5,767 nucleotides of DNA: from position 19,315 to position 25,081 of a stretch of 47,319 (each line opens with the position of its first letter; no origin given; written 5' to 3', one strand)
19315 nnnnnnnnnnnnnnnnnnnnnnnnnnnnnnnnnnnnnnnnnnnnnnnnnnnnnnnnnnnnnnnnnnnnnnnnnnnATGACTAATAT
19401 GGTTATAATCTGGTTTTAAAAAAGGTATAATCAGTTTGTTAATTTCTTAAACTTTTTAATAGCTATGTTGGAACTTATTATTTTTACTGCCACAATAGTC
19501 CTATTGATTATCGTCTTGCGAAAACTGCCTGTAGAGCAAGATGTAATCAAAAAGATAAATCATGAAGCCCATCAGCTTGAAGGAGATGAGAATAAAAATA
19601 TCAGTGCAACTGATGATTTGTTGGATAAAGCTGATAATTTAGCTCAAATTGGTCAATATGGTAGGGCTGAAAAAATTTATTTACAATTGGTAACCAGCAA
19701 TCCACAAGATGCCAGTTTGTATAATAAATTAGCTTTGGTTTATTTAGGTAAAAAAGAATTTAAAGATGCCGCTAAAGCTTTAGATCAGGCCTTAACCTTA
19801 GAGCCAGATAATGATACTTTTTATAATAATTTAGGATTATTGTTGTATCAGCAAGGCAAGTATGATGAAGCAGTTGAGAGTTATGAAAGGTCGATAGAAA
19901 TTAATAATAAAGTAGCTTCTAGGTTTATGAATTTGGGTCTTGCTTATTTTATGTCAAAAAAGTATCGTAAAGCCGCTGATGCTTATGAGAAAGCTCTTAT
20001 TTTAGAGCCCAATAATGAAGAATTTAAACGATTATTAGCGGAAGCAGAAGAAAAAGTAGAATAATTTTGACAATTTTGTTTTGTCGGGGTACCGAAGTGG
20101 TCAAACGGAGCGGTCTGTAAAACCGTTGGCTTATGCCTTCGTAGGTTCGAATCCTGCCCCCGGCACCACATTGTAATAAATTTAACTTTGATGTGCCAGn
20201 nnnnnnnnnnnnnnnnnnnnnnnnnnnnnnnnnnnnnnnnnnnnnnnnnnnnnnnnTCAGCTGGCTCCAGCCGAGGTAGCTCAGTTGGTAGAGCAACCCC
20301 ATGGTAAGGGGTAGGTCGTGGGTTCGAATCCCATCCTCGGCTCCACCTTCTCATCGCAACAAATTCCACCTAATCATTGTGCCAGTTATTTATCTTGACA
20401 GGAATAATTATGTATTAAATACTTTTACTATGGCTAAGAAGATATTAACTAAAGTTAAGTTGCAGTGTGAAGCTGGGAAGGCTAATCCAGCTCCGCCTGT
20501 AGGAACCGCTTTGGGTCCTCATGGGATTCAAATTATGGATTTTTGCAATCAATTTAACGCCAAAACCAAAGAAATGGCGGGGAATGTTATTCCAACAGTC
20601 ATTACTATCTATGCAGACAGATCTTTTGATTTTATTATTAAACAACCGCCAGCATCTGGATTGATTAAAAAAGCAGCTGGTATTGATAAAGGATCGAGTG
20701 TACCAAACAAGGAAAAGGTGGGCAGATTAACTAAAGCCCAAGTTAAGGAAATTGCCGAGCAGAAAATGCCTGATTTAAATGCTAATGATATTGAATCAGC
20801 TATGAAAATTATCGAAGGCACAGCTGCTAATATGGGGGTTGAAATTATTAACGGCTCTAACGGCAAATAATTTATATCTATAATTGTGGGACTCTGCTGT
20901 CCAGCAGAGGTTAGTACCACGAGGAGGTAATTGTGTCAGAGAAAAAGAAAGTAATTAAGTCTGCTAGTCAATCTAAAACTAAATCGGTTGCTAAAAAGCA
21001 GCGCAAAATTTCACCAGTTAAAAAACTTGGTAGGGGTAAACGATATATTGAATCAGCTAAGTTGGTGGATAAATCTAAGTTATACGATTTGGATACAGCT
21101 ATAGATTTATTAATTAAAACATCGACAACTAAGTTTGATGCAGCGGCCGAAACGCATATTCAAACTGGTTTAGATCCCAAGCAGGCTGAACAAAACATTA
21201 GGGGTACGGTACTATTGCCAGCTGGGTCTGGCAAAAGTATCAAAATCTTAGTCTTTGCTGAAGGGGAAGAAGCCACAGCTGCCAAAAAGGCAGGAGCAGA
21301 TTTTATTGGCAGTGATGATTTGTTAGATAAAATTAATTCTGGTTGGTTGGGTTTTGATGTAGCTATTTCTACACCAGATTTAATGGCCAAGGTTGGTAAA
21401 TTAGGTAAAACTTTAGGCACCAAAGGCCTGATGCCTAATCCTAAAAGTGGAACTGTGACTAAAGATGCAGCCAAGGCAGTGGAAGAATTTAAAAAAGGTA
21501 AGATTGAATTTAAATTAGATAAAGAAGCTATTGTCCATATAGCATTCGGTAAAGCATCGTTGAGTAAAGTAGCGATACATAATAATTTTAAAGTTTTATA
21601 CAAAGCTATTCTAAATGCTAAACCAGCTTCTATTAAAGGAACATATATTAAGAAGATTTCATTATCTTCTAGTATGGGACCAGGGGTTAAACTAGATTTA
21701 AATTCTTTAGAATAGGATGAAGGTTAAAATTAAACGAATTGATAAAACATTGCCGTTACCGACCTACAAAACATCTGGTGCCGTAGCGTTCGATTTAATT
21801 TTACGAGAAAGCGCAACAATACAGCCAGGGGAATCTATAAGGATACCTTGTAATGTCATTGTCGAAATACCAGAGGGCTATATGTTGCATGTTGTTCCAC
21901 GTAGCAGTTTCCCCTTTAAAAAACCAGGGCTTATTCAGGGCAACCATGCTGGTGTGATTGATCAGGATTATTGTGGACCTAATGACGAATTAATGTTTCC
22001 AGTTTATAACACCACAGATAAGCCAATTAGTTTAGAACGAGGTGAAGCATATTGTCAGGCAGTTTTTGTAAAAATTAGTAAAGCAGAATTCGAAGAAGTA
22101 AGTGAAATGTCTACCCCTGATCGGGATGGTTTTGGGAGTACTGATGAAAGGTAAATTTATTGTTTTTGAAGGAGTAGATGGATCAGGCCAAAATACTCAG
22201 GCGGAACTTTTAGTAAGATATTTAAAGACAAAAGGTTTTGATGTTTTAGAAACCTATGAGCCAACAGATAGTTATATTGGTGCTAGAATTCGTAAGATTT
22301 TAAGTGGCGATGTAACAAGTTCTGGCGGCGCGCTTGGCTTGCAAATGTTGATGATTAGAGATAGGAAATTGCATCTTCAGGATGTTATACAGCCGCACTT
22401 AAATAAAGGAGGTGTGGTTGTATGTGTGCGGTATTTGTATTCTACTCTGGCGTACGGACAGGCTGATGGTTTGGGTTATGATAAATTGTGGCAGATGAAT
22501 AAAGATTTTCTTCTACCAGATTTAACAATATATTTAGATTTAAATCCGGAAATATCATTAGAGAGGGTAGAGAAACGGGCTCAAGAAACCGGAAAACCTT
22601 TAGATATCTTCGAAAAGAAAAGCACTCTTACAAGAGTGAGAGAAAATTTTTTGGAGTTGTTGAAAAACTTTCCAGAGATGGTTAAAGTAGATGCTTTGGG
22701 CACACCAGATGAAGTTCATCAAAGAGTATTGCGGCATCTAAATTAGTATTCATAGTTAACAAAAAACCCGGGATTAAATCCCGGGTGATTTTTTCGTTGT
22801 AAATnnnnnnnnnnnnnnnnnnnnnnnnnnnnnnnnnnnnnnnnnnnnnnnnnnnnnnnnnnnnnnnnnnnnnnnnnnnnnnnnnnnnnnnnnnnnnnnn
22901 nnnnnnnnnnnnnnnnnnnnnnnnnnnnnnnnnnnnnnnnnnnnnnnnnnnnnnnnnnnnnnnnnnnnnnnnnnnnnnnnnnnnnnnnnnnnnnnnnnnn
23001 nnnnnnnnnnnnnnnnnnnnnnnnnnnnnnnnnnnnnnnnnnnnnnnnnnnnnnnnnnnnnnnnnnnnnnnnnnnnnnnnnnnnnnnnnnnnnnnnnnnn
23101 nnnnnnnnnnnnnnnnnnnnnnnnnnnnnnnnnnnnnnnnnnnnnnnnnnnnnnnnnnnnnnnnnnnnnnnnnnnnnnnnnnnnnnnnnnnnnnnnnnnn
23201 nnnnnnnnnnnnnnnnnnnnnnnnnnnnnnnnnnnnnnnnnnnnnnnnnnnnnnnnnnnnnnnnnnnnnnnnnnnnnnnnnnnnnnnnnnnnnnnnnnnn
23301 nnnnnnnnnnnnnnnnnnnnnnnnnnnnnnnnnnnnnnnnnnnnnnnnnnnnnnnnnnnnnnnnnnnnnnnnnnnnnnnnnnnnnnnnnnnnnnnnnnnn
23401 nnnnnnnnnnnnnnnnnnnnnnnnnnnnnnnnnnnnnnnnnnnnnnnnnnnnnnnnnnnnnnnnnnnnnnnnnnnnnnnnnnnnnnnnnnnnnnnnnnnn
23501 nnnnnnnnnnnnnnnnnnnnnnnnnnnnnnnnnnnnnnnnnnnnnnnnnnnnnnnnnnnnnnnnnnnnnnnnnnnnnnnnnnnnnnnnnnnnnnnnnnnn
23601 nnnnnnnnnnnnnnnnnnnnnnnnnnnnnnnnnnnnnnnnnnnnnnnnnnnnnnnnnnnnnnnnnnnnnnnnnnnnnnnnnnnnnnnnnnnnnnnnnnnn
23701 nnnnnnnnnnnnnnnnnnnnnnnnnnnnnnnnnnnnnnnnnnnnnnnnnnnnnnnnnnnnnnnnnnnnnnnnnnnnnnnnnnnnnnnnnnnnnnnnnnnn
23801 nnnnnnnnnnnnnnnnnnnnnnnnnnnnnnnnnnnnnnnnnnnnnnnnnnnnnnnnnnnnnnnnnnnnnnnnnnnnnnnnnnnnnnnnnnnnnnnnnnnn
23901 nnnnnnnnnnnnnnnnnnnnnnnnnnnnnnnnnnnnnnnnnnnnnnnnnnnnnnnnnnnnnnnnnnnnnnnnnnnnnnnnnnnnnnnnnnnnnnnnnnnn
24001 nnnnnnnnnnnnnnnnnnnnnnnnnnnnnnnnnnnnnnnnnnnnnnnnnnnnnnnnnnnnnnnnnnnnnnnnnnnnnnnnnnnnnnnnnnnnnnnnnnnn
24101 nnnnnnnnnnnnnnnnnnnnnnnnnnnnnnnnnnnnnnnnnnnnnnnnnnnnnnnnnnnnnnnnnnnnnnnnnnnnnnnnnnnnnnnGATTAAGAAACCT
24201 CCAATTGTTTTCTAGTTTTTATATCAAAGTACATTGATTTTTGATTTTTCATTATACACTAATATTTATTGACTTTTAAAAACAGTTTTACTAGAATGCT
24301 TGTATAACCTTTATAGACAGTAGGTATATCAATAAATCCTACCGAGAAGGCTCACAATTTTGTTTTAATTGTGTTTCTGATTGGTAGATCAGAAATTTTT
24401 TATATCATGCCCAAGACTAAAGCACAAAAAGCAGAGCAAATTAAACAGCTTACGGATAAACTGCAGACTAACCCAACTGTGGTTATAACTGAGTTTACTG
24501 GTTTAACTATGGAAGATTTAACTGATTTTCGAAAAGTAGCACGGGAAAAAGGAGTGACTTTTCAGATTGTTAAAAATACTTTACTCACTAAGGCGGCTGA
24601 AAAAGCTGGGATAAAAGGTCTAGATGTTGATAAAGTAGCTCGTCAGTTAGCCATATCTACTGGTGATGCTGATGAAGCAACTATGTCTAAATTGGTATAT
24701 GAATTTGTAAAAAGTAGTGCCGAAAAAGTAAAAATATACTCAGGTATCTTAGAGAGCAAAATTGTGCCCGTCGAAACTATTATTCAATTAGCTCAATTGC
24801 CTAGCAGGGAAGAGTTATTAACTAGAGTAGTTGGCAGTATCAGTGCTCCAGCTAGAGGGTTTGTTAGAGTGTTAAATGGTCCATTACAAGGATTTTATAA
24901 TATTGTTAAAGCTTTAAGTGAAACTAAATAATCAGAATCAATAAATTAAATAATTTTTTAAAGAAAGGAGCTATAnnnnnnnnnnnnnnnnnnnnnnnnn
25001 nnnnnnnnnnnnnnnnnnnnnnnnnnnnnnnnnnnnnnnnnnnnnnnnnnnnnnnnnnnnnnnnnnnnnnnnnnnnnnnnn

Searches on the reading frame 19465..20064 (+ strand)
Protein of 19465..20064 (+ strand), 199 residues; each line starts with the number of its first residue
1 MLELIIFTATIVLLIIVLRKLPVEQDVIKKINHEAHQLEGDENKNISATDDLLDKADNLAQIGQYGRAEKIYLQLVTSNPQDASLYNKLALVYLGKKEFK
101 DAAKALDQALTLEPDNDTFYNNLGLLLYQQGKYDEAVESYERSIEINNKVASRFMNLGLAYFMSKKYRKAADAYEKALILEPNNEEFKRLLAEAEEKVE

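Call 88: search_protein_families(library=pfam, proteins=[window:19465-20064:+], max_evalue=0.001)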
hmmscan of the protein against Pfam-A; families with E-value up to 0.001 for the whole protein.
window:19465-20064:+ (199 aa): 23 families
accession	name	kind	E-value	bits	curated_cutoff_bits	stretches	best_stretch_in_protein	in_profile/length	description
PF07719.23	TPR_2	-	2.5e-27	93.1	27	3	119-148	3-32/34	Tetratricopeptide repeat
PF00515.34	TPR_1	-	6.9e-26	89.4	27.8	3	120-147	4-31/34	Tetratricopeptide repeat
PF13414.12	TPR_11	-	2.5e-23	81.9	26.8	2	124-163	1-40/42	TPR repeat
PF13432.12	TPR_16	-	7.1e-21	74.7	32.7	2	88-146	2-60/65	Tetratricopeptide repeat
PF13181.12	TPR_8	-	2.1e-20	71.5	25.7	2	119-149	3-33/34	Tetratricopeptide repeat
PF13424.12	TPR_12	-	1.3e-19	70.6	30.1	2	119-178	5-72/77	Tetratricopeptide repeat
PF13428.12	TPR_14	-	1.1e-16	60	23.5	0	85-124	3-42/44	Tetratricopeptide repeat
PF13374.12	TPR_10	-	4e-15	55.7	27.5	1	119-150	4-35/42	Tetratricopeptide repeat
PF14559.12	TPR_19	-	4.2e-15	56.3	25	1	94-147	2-55/68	Tetratricopeptide repeat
PF13176.12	TPR_7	-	4.1e-13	48.7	27.9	1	121-148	3-30/36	Tetratricopeptide repeat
PF13431.12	TPR_17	-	5.2e-13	48.6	24.4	1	106-137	2-33/34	Tetratricopeptide repeat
PF13371.12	TPR_9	-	1.7e-12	47.6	35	1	93-146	5-58/73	Tetratricopeptide repeat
PF23914.1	TPR_CcmH_CycH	-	4.2e-11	43.4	42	0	64-118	102-156/158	Cytochrome c-type biogenesis protein H TPR domain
PF13174.12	TPR_6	-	7.2e-10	39.3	26.3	0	123-144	6-27/33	Tetratricopeptide repeat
PF12895.13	ANAPC3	-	9.1e-10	39.1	27.2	1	64-142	4-81/82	Anaphase-promoting complex, cyclosome, subunit 3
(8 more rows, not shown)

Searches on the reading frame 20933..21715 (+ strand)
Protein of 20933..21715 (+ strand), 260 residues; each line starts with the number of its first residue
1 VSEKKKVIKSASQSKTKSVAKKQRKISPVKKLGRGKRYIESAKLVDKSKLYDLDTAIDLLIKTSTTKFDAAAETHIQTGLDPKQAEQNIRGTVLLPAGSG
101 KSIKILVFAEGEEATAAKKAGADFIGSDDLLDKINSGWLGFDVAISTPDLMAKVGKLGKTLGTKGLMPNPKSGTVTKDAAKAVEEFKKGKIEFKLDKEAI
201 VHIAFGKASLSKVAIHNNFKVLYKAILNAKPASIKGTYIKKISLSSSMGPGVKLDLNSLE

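Call 88: search_protein_families(library=pfam, proteins=[window:20933-21715:+], max_evalue=0.001)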
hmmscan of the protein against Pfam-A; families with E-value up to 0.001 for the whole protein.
window:20933-21715:+ (260 aa): 1 family
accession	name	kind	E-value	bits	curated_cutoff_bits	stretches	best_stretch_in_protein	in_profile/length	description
PF00687.26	Ribosomal_L1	-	3.8e-59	200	32.2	1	60-250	1-198/198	Ribosomal protein L1p/L10e family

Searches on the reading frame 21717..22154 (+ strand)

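Call 102: search_protein_families(library=pfam, proteins=[window:21717-22154:+], max_evalue=0.001)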
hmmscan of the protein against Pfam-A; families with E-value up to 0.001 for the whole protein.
window:21717-22154:+ (145 aa): 2 families
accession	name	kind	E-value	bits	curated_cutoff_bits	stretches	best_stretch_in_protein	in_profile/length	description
PF00692.24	dUTPase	-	8.6e-20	71.3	22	1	13-142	4-128/129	dUTPase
PF22769.1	DCD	-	8.6e-07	29.6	27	1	30-119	68-152/153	dCTP deaminase-like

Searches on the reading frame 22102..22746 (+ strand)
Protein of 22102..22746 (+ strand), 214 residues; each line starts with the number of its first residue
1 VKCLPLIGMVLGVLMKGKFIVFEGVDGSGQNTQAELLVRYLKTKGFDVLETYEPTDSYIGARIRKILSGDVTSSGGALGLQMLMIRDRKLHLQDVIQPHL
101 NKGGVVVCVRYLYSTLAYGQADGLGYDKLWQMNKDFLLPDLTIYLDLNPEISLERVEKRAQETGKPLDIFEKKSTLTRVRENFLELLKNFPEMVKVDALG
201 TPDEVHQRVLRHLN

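Call 88: search_protein_families(library=pfam, proteins=[window:22102-22746:+], max_evalue=0.001)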
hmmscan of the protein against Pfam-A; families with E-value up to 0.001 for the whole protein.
window:22102-22746:+ (214 aa): 2 families
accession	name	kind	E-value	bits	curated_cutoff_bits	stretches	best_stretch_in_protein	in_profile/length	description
PF02223.23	Thymidylate_kin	-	4.4e-43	147.6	27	1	22-208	1-184/185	Thymidylate kinase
PF01712.25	dNK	-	0.00047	20.4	27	0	131-191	115-174/203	Deoxynucleoside kinase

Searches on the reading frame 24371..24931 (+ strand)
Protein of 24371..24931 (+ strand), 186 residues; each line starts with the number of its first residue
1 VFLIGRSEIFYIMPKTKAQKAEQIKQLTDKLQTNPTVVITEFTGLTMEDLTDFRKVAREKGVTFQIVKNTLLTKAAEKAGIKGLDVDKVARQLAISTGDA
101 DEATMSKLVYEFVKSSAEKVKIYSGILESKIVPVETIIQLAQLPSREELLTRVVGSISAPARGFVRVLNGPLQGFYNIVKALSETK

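Call 102: search_protein_families(library=pfam, proteins=[window:24371-24931:+], max_evalue=0.001)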
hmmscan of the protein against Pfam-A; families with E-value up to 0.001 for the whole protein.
window:24371-24931:+ (186 aa): 1 family
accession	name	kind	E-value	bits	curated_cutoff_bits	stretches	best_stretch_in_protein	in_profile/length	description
PF00466.25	Ribosomal_L10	-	5.8e-19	68.5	22.8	1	15-113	1-99/100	Ribosomal protein L10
